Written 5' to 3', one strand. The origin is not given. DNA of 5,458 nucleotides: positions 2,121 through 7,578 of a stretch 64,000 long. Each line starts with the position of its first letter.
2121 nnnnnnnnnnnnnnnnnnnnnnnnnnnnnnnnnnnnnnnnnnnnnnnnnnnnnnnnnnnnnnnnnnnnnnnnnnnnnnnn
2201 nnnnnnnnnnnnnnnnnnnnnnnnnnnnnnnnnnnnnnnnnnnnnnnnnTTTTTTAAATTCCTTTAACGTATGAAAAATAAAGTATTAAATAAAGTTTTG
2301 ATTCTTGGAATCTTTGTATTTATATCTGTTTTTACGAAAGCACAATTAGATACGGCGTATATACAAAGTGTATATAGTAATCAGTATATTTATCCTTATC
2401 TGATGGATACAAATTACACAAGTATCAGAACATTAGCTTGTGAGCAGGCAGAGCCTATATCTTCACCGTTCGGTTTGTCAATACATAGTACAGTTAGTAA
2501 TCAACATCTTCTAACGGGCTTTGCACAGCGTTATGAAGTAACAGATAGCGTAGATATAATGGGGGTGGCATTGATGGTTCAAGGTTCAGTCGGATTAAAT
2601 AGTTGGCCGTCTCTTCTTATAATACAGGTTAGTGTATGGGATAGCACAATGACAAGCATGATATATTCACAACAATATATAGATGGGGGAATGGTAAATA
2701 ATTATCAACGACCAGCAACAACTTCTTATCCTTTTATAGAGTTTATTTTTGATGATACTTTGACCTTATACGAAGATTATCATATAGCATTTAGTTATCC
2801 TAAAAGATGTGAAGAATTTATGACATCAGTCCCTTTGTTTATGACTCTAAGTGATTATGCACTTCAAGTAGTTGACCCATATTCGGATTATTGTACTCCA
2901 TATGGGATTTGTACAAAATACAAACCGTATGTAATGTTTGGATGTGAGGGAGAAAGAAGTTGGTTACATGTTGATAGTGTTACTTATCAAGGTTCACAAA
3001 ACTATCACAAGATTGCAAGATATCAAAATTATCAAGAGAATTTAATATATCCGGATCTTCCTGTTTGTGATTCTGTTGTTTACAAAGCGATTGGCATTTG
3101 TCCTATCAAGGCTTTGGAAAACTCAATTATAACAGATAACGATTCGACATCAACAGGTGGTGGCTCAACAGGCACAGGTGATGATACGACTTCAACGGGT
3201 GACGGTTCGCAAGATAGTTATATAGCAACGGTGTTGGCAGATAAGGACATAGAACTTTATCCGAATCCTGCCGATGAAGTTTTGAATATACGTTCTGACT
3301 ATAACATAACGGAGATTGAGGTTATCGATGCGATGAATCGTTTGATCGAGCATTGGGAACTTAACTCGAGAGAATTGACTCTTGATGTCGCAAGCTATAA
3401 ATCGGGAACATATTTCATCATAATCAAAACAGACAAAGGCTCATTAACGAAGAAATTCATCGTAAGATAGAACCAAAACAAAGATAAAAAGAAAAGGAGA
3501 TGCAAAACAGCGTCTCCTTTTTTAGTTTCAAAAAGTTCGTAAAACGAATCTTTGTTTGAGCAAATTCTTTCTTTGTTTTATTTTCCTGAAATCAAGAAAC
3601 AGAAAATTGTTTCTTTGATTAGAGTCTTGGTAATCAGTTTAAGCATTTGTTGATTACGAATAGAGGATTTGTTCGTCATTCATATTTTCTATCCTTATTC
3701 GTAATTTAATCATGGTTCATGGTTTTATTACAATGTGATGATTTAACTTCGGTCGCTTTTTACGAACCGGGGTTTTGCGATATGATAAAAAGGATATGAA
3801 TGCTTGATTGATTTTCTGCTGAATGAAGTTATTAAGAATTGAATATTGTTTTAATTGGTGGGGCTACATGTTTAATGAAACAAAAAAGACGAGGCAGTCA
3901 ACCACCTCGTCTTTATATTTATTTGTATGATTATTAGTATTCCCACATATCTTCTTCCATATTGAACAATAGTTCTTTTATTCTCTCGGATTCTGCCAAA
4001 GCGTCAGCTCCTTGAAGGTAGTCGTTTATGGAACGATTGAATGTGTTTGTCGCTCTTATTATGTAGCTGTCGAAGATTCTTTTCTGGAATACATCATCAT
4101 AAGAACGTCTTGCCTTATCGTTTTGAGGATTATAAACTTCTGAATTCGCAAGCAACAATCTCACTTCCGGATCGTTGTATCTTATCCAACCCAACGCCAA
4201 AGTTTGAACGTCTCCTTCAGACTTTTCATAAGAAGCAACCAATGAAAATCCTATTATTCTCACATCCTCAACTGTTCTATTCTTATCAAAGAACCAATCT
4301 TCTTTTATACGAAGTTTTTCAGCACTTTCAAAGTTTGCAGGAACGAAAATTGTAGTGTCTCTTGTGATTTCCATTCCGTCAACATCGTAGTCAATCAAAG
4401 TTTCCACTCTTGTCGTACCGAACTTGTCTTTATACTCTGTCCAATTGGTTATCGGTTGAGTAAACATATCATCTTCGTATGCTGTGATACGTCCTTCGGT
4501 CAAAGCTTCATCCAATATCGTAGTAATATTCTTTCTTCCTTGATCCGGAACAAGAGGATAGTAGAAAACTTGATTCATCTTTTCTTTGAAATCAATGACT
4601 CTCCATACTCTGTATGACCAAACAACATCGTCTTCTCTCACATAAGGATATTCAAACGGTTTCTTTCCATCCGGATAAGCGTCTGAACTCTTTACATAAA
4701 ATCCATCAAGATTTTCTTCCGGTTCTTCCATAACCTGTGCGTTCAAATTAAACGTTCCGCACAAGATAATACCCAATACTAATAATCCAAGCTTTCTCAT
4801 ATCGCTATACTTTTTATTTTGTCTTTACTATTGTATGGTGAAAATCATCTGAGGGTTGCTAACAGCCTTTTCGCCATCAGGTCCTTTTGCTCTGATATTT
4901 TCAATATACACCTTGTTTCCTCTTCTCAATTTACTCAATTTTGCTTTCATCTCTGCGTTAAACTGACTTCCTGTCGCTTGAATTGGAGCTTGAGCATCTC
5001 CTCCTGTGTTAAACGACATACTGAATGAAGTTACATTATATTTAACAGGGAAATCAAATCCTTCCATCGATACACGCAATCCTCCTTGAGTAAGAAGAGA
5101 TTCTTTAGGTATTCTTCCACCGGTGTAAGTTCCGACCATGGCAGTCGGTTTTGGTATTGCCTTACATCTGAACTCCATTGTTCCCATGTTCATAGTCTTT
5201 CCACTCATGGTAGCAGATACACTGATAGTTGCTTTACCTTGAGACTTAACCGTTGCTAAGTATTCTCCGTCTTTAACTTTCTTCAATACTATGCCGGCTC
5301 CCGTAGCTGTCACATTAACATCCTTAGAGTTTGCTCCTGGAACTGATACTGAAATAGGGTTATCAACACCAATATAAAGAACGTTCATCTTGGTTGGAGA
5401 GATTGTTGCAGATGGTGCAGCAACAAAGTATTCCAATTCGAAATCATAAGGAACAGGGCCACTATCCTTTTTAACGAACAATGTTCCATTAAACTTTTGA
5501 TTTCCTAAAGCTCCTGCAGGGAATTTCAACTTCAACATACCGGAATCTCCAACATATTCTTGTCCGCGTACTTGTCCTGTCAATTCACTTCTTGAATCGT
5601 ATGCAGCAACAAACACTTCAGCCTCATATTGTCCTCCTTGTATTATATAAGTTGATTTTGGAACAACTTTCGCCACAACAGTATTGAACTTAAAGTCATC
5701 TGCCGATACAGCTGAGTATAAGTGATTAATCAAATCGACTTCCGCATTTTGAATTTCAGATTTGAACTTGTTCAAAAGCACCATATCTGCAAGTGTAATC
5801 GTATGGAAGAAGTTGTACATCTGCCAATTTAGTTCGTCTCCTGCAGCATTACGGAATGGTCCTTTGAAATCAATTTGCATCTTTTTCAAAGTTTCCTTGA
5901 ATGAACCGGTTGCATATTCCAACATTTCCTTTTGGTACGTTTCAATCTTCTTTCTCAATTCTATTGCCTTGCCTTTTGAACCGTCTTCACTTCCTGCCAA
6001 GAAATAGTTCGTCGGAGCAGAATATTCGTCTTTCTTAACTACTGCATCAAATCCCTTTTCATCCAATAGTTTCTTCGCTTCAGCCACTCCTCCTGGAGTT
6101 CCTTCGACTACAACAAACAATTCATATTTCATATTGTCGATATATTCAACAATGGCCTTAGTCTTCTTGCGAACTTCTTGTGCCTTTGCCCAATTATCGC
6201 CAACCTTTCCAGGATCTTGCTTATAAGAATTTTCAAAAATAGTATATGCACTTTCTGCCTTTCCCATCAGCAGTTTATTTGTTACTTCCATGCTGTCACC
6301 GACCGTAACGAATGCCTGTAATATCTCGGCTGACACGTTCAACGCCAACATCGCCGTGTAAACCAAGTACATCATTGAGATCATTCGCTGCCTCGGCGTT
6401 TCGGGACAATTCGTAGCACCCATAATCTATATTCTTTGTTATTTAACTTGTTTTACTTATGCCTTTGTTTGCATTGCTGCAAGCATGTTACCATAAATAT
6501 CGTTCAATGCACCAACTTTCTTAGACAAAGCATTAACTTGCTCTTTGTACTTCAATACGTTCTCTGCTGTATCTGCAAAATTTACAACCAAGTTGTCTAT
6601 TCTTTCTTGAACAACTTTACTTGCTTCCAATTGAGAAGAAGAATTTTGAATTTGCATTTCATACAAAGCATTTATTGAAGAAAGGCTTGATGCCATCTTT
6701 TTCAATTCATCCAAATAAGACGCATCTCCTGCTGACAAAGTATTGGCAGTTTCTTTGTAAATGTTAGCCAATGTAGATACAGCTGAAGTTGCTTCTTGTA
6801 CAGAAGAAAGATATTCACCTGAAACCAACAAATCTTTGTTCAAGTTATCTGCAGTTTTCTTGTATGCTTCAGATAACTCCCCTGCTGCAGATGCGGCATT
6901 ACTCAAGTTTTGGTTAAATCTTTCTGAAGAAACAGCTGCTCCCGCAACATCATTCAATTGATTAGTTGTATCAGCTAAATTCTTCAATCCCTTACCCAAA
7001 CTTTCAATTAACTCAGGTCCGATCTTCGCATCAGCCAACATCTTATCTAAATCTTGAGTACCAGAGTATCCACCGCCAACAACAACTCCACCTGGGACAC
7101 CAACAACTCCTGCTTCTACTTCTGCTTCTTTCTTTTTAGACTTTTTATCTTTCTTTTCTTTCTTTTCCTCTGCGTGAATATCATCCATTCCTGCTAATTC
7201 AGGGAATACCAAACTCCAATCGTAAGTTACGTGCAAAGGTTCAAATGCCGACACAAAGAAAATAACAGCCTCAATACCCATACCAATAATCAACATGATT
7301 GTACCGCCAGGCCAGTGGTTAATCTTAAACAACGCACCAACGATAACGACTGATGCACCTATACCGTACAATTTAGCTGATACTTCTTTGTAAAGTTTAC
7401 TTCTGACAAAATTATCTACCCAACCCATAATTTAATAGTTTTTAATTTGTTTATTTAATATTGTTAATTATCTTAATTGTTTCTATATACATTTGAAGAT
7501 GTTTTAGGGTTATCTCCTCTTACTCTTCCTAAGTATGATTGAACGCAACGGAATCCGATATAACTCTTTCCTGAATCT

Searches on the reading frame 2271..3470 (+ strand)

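Call 76: search_protein_families(library=ncbifam, proteins=[window:2271-3470:+], max_evalue=0.00001)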
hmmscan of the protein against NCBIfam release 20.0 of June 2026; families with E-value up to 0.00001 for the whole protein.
window:2271-3470:+ (399 aa): 2 families
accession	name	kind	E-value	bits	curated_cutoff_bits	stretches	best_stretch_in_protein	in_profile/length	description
TIGR04183.1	Por_Secre_tail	domain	1e-11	44.6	23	1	329-399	1-72/72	T9SS type A sorting domain-containing protein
NF038113.1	T9SSA_dep_M36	equivalog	7.2e-07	27.7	885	1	324-399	790-869/869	T9SS-dependent M36 family metallopeptidase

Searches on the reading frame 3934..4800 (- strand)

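Call 76: search_protein_families(library=ncbifam, proteins=[window:3934-4800:-], max_evalue=0.00001)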
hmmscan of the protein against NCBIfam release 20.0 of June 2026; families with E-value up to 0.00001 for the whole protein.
window:3934-4800:- (288 aa): 1 family
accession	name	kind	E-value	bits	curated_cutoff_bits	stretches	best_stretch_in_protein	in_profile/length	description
TIGR03523.1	GldN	equivalog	2.7e-52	177.8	85.9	1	7-288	9-280/280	type IX secretion system ring subunit PorN/GldN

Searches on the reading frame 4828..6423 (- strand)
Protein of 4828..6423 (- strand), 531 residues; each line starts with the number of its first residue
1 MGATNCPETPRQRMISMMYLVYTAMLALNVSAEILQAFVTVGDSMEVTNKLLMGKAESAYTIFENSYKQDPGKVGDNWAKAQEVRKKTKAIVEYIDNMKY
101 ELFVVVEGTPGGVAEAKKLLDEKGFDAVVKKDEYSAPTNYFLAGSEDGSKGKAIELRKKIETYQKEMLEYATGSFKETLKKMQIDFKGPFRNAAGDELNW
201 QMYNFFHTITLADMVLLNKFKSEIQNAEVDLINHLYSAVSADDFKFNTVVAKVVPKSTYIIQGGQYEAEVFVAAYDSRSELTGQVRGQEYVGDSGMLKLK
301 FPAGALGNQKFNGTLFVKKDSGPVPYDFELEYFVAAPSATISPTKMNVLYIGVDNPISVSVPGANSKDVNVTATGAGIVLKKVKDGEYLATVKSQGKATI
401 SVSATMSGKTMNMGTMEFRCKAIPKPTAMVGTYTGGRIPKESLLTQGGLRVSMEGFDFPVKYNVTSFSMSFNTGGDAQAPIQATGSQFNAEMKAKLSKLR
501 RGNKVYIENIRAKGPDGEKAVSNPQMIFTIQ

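Call 68: search_protein_families(library=pfam, proteins=[window:4828-6423:-], max_evalue=0.0001)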
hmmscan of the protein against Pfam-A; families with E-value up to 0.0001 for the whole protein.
window:4828-6423:- (531 aa): 4 families
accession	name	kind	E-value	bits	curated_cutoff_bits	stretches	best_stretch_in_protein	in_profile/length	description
PF12081.13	GldM_1st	-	9.7e-28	97.9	25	1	33-237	1-193/194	GldM N-terminal domain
PF21602.3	GldM_3rd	-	5.7e-24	84.6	25.2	1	338-421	1-82/82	GldM third domain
PF12080.14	GldM_4th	-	1.6e-22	80.7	24.6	1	424-530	1-113/114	GldM C-terminal domain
PF21601.3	GldM_2nd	-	3.1e-20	72.9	24.4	1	241-335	2-97/98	GldM second domain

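Call 76: search_protein_families(library=ncbifam, proteins=[window:4828-6423:-], max_evalue=0.00001)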
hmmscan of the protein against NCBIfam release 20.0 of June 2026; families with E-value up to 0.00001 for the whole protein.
window:4828-6423:- (531 aa): 1 family
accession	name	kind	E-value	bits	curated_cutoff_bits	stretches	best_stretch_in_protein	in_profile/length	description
TIGR03517.2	GldM_gliding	equivalog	5.5e-107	358.7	180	1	8-519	6-513/524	type IX secretion system motor protein PorM/GldM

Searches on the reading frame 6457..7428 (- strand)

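Call 76: search_protein_families(library=ncbifam, proteins=[window:6457-7428:-], max_evalue=0.00001)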
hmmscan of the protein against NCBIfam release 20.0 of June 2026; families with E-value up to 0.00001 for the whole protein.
window:6457-7428:- (323 aa): 1 family
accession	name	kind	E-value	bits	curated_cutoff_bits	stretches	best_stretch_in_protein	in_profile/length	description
TIGR03513.1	GldL_gliding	equivalog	1e-55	189.3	68.3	2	15-226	2-186/247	type IX secretion system motor protein PorL/GldL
